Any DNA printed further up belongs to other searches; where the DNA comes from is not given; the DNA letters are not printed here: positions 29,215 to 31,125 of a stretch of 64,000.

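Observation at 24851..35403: Candidate archaeal cellulose/beta-glucan synthase operon: GH9-like protein, BcsA-like GT2, polytopic membrane protein, GH8, bitopic protein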

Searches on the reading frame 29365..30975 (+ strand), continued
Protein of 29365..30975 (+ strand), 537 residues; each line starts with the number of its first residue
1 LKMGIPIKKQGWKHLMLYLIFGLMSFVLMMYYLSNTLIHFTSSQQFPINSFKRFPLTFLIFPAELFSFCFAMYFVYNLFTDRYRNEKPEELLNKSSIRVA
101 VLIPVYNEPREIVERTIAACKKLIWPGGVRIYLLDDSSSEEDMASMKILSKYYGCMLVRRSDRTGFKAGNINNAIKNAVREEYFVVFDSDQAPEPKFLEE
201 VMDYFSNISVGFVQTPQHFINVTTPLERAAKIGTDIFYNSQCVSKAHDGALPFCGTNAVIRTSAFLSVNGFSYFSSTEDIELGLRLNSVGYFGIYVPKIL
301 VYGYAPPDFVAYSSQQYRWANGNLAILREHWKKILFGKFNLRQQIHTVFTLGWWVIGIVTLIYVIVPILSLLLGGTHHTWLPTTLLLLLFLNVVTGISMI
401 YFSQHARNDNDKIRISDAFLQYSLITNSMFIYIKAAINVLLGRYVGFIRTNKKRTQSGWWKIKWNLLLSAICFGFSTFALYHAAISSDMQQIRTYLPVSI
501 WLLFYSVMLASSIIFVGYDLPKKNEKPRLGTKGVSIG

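Call 81: search_protein_families(library=pfam, proteins=[P0113, P0118, P0120, L072:9500-12778:+, L038:8522-12508:+, L041:419-1903:+], max_evalue=0.0001)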
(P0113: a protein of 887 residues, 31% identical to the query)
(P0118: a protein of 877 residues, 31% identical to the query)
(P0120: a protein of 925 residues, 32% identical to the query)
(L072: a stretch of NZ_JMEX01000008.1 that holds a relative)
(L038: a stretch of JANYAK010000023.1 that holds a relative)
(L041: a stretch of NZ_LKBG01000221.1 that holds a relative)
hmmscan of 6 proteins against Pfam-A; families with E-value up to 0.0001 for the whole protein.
P0113 (887 aa): 6 families
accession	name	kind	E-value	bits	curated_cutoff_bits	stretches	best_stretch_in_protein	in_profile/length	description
PF01270.23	Glyco_hydro_8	-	2.5e-33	116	24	1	561-870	22-330/341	Glycosyl hydrolases family 8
PF13632.12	Glyco_trans_2_3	-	5.6e-27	95.3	27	1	187-372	2-194/198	Glycosyl transferase family group 2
PF13641.12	Glyco_tranf_2_3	-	2.2e-26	93.7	27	1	108-326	3-230/230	Glycosyltransferase like family 2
PF00535.33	Glycos_transf_2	-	1.5e-23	84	23.3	1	110-269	2-164/168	Glycosyl transferase family 2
PF13506.12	Glyco_transf_21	-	8.6e-16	58.3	21.7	1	169-325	16-174/174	Glycosyl transferase family 21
PF03552.20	Cellulose_synt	-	2.3e-10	40.1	24.7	1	278-372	420-523/722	Cellulose synthase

P0118 (877 aa): 5 families
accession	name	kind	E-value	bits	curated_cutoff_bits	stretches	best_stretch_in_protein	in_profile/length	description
PF13632.12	Glyco_trans_2_3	-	3.8e-23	82.8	27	1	182-369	4-183/198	Glycosyl transferase family group 2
PF13641.12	Glyco_tranf_2_3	-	1.3e-18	68.3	27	1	121-318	33-230/230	Glycosyltransferase like family 2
PF02156.21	Glyco_hydro_26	-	1.1e-15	58.3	20.2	1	670-767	137-230/311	Glycosyl hydrolase family 26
PF13506.12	Glyco_transf_21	-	2.6e-14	53.5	21.7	1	163-317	19-174/174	Glycosyl transferase family 21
PF00535.33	Glycos_transf_2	-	1.9e-07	31.6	23.3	1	85-263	4-166/168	Glycosyl transferase family 2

P0120 (925 aa): 6 families
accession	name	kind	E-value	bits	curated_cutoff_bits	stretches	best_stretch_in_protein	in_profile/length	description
PF01270.23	Glyco_hydro_8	-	3.3e-34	118.9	24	1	584-784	30-235/341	Glycosyl hydrolases family 8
PF13632.12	Glyco_trans_2_3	-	8e-32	111.1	27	1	199-387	1-176/198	Glycosyl transferase family group 2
PF13641.12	Glyco_tranf_2_3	-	3.7e-25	89.7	27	1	119-339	2-230/230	Glycosyltransferase like family 2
PF00535.33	Glycos_transf_2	-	4.4e-20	72.7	23.3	1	123-285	2-167/168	Glycosyl transferase family 2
PF13506.12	Glyco_transf_21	-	1e-17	64.6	21.7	1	181-338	15-174/174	Glycosyl transferase family 21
PF03552.20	Cellulose_synt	-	6.7e-15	55.1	24.7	2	290-401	419-538/722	Cellulose synthase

L072:9500-12778:+ (1093 aa): 6 families
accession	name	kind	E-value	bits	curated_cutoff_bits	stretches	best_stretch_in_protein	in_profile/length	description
PF13632.12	Glyco_trans_2_3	-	4.3e-20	72.8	27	1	248-433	1-179/198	Glycosyl transferase family group 2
PF13641.12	Glyco_tranf_2_3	-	1.4e-18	68.2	27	1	166-389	1-230/230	Glycosyltransferase like family 2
PF00535.33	Glycos_transf_2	-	7.2e-17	62.3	23.3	1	170-333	2-165/168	Glycosyl transferase family 2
PF13506.12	Glyco_transf_21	-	2.1e-16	60.3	21.7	1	226-388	11-174/174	Glycosyl transferase family 21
PF13231.12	PMT_2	-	1.3e-11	45.4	26.1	1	695-832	22-155/160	Dolichyl-phosphate-mannose-protein mannosyltransferase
PF03552.20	Cellulose_synt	-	6e-05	22.2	24.7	0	344-434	423-520/722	Cellulose synthase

L038:8522-12508:+ (1329 aa): 6 families
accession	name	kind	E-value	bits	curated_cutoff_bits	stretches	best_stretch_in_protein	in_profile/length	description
PF13641.12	Glyco_tranf_2_3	-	3.9e-23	83.1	27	1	533-751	3-230/230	Glycosyltransferase like family 2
PF13632.12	Glyco_trans_2_3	-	2.9e-21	76.6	27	1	613-818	3-183/198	Glycosyl transferase family group 2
PF00535.33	Glycos_transf_2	-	4.6e-17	62.9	23.3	1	535-697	2-167/168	Glycosyl transferase family 2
PF02156.21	Glyco_hydro_26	-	3.7e-14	53.2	20.2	1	1098-1217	137-249/311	Glycosyl hydrolase family 26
PF03552.20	Cellulose_synt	-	1.4e-07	30.9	24.7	1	703-805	420-529/722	Cellulose synthase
PF13506.12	Glyco_transf_21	-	1.8e-07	31.2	21.7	1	593-750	15-174/174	Glycosyl transferase family 21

L041:419-1903:+ (495 aa): 5 families
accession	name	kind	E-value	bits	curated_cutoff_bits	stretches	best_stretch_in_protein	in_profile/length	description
PF13632.12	Glyco_trans_2_3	-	6.5e-28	98.3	27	1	168-376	2-190/198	Glycosyl transferase family group 2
PF00535.33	Glycos_transf_2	-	2.6e-19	70.2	23.3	1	85-253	1-167/168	Glycosyl transferase family 2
PF13641.12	Glyco_tranf_2_3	-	3.3e-19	70.2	27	1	84-307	3-230/230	Glycosyltransferase like family 2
PF13506.12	Glyco_transf_21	-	5.8e-12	45.8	21.7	1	147-305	13-173/174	Glycosyl transferase family 21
PF03552.20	Cellulose_synt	-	1.8e-09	37.2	24.7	1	258-392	419-555/722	Cellulose synthase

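Call 88: search_solved_structures(query=A3, max_evalue=0.01)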
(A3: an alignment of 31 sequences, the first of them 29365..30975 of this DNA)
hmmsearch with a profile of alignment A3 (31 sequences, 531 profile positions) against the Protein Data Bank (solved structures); distinct sequences matched with E-value up to 0.01: 20.
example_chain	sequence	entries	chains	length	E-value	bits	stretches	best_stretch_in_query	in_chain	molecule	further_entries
5ej1_A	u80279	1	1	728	3e-49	171.1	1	52-379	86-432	Putative cellulose synthase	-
4hg6_A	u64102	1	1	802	3.9e-49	170.7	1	52-378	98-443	Cellulose Synthase Subunit A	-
4p00_A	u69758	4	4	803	3.9e-49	170.7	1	52-378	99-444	Cellulose Synthase A subunit | Cellulose Synthase subunit A | Putative cellulose synthase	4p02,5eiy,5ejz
7lby_A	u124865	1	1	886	1.3e-44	155.8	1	57-394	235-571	Cellulose synthase catalytic subunit [UDP-forming]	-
9b8v_E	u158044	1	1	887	1.3e-44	155.8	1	57-394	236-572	Cellulose synthase catalytic subunit [UDP-forming]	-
9fmv_A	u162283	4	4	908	1.3e-44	155.8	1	57-394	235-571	Cellulose synthase catalytic subunit [UDP-forming]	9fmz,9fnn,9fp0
2z87_A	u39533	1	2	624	5.3e-12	48.2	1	96-221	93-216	Chondroitin synthase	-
2z86_A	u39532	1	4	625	5.4e-12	48.2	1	96-221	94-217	Chondroitin synthase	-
8vht_A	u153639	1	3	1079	3.4e-08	35.6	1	268-392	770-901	Cellulose synthase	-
8vi0_A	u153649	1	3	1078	3.7e-08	35.5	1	267-392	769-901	Cellulose synthase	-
8dqk_A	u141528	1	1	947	8.9e-08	34.2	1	266-454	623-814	Cellulose synthase-like CslF6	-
6wlb_A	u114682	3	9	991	1.1e-07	34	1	268-398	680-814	Cellulose synthase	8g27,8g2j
5mlz_A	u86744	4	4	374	9.7e-07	30.8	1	93-203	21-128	Dolichol monophosphate mannose synthase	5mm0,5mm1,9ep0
7d5k_A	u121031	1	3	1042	1.3e-06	30.4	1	268-373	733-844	Cellulose synthase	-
8vhz_A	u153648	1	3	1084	1.7e-06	30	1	268-392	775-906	Cellulose synthase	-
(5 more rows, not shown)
